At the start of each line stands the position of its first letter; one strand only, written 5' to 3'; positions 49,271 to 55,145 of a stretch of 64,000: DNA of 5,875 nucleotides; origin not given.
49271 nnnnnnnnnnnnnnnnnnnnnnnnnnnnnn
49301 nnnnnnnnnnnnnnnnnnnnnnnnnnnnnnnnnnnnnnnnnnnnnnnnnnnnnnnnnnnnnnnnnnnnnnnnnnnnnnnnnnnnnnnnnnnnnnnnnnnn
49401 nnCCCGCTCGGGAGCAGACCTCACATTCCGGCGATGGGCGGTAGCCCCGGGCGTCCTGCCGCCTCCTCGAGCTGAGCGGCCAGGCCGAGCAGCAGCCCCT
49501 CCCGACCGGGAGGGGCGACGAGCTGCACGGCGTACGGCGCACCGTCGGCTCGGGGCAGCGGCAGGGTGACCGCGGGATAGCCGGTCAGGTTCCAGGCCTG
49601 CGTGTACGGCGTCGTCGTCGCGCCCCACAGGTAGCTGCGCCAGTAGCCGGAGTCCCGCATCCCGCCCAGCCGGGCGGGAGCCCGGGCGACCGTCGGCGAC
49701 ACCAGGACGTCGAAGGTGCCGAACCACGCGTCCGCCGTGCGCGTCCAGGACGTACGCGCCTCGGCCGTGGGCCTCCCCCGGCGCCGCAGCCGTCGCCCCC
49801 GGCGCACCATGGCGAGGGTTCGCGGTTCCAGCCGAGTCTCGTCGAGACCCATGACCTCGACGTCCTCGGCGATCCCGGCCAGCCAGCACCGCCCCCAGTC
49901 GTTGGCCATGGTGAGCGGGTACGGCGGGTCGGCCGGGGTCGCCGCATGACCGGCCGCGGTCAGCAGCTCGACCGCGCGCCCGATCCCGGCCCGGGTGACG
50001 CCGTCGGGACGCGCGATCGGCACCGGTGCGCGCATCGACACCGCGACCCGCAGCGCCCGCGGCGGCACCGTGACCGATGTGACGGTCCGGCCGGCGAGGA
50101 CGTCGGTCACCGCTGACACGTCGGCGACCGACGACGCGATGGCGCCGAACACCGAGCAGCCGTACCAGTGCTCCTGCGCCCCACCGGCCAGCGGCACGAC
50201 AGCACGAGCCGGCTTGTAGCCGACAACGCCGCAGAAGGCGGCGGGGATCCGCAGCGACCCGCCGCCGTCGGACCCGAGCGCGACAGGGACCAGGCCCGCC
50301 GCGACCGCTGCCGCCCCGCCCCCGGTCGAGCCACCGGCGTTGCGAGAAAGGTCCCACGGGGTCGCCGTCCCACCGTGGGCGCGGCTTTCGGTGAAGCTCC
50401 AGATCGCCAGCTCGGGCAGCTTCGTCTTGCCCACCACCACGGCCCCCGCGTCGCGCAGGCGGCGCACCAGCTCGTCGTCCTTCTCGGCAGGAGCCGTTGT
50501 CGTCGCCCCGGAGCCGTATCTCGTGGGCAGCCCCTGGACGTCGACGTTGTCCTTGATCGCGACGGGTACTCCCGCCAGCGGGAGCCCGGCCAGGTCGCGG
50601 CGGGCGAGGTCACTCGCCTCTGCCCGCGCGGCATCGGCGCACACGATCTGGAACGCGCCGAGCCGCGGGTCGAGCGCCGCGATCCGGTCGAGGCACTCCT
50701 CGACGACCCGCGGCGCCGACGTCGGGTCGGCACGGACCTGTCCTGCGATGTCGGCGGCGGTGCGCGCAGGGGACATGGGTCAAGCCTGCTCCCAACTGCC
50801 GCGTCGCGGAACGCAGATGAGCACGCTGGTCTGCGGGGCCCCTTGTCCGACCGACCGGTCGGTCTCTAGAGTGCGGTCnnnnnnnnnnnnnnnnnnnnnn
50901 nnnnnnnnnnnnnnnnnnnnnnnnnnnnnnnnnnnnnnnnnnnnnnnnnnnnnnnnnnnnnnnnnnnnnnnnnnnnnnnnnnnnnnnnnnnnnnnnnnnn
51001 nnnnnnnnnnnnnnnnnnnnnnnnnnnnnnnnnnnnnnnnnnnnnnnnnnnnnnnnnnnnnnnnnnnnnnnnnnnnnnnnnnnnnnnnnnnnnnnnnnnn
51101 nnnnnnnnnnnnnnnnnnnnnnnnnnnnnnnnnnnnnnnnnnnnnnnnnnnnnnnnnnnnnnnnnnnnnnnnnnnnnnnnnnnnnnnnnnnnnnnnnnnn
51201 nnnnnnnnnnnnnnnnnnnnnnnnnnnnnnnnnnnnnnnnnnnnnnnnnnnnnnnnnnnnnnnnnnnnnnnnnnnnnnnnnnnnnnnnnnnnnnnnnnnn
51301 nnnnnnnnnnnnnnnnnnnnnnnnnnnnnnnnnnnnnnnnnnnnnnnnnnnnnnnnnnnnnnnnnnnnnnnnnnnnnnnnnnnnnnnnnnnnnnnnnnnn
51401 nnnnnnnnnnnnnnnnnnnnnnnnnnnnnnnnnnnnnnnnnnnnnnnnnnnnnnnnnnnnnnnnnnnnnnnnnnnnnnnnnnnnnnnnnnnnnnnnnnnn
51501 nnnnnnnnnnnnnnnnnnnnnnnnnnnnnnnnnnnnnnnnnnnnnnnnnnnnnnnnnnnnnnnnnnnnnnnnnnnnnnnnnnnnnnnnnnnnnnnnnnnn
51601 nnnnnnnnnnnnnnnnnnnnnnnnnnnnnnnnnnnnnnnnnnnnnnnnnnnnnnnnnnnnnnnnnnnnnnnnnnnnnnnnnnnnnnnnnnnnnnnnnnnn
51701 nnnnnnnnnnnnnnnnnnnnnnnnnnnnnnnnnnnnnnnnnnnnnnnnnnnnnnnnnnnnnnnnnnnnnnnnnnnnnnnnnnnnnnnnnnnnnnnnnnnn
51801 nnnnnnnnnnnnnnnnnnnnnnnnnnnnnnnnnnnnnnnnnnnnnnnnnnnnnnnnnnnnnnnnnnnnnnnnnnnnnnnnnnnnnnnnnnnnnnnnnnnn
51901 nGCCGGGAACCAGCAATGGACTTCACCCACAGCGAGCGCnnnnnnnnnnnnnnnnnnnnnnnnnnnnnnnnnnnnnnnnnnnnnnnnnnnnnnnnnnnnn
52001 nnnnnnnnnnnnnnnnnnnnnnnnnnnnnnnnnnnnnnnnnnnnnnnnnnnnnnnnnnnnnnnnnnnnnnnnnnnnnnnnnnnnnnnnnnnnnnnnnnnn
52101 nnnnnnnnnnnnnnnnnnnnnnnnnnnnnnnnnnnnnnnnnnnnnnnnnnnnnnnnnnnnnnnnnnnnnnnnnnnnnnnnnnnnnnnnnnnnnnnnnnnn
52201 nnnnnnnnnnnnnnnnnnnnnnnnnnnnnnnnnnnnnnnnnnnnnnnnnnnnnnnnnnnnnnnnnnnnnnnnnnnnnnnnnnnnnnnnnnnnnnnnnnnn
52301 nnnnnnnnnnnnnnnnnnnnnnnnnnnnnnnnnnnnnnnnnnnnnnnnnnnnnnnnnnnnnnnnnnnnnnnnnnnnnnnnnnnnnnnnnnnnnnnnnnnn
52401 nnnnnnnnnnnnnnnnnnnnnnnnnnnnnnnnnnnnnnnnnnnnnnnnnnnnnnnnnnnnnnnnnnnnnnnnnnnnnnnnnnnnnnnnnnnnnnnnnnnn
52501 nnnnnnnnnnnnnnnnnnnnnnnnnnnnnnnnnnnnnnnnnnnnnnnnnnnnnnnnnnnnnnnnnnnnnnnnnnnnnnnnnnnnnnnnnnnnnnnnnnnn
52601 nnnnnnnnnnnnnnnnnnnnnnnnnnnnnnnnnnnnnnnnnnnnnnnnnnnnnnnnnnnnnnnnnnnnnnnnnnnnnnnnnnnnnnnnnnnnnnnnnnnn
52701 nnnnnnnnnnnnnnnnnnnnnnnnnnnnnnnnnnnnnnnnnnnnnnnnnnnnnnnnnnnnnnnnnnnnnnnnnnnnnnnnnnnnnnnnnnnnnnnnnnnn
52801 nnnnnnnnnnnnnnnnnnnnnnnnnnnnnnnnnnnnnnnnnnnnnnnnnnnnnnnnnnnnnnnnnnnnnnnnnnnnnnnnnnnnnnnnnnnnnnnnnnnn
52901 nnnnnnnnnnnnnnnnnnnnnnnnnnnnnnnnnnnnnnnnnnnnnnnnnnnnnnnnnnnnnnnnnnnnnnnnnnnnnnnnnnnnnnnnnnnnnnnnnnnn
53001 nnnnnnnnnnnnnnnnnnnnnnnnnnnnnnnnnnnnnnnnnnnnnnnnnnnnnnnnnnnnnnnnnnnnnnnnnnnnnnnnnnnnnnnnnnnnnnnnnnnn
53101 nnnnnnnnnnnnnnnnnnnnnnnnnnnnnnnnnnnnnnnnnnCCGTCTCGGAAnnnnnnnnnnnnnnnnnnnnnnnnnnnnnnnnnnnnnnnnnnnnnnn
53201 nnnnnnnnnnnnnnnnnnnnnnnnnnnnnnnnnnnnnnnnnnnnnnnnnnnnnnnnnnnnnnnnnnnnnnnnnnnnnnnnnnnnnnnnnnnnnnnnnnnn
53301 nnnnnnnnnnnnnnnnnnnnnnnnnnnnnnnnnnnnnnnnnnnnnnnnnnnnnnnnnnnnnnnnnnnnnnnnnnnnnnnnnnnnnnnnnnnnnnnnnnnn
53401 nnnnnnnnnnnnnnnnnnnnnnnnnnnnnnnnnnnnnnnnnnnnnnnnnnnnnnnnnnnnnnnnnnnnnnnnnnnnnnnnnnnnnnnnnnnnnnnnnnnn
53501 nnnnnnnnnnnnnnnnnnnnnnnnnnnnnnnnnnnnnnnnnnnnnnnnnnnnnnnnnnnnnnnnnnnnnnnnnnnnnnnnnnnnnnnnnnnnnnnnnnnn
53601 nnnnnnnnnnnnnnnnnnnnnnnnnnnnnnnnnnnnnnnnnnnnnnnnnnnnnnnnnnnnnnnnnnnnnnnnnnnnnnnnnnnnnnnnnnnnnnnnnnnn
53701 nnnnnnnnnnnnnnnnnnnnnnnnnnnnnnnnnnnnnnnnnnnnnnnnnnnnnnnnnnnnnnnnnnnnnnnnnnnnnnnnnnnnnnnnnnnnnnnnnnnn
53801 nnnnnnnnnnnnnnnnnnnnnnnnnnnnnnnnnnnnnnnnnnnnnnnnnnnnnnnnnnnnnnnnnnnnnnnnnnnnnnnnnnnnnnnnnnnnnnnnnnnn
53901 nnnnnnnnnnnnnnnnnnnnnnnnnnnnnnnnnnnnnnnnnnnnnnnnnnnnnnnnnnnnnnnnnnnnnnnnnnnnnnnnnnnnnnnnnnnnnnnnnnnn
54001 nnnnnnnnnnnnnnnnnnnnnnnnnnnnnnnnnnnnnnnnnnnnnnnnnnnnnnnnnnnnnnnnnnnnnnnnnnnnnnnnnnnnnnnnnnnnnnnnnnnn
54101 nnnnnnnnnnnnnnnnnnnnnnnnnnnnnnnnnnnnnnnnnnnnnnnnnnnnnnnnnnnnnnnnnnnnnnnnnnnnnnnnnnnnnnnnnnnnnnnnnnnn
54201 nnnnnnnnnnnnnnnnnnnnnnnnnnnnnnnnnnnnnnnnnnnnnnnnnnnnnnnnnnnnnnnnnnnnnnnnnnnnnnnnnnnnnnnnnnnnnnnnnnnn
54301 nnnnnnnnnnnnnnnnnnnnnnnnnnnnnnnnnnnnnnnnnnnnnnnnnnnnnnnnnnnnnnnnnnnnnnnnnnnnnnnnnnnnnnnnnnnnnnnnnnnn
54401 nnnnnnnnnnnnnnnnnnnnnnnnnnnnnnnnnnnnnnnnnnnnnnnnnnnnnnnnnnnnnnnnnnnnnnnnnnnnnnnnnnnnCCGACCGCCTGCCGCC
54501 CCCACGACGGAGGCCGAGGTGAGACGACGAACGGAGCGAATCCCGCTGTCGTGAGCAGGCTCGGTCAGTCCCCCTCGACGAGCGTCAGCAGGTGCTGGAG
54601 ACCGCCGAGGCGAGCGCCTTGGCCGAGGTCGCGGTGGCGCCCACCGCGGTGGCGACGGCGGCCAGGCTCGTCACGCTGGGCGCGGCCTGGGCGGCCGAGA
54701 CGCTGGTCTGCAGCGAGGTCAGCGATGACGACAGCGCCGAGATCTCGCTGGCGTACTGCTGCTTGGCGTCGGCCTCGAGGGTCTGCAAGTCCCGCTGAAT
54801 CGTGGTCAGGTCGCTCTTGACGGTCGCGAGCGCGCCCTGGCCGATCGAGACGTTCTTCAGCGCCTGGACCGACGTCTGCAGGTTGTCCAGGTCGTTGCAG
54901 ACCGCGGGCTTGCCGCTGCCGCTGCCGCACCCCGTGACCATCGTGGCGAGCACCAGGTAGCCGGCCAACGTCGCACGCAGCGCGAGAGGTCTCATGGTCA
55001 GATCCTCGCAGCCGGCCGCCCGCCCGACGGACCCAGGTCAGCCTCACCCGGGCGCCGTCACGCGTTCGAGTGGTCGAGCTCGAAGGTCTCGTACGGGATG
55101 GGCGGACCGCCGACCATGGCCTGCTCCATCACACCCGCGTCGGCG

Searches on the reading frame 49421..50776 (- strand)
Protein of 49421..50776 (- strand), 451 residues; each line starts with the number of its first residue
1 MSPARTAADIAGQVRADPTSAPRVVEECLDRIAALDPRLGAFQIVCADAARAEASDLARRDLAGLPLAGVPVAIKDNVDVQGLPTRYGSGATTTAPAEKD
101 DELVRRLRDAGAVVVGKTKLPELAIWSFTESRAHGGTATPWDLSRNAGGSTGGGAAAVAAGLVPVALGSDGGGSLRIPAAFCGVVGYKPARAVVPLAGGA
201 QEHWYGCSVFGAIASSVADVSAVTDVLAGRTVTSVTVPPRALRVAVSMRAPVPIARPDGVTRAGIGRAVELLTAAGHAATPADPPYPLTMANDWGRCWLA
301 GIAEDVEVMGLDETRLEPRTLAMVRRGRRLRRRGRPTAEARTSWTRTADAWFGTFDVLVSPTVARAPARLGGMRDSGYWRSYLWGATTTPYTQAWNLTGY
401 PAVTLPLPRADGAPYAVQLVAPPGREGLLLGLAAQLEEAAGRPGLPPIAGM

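Call 76: search_protein_families(library=pfam, proteins=[window:49421-50776:-], max_evalue=0.01)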
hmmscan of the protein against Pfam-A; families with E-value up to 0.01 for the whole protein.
window:49421-50776:- (451 aa): 1 family
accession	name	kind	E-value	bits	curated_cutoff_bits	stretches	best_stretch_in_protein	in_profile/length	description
PF01425.27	Amidase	-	3.7e-85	287.1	27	1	23-430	1-445/445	Amidase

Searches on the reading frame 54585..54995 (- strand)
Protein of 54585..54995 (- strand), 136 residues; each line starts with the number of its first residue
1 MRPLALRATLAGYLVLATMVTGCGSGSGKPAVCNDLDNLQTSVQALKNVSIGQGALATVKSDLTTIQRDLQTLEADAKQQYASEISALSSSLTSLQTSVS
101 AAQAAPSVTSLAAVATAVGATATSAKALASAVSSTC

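Call 76: search_protein_families(library=pfam, proteins=[window:54585-54995:-], max_evalue=0.01)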
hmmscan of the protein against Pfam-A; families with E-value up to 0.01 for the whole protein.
window:54585-54995:- (136 aa): 1 family
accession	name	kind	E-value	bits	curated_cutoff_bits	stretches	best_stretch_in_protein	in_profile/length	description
PF10241.14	KxDL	-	0.00083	20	27.2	1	47-84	48-85/86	Uncharacterized conserved protein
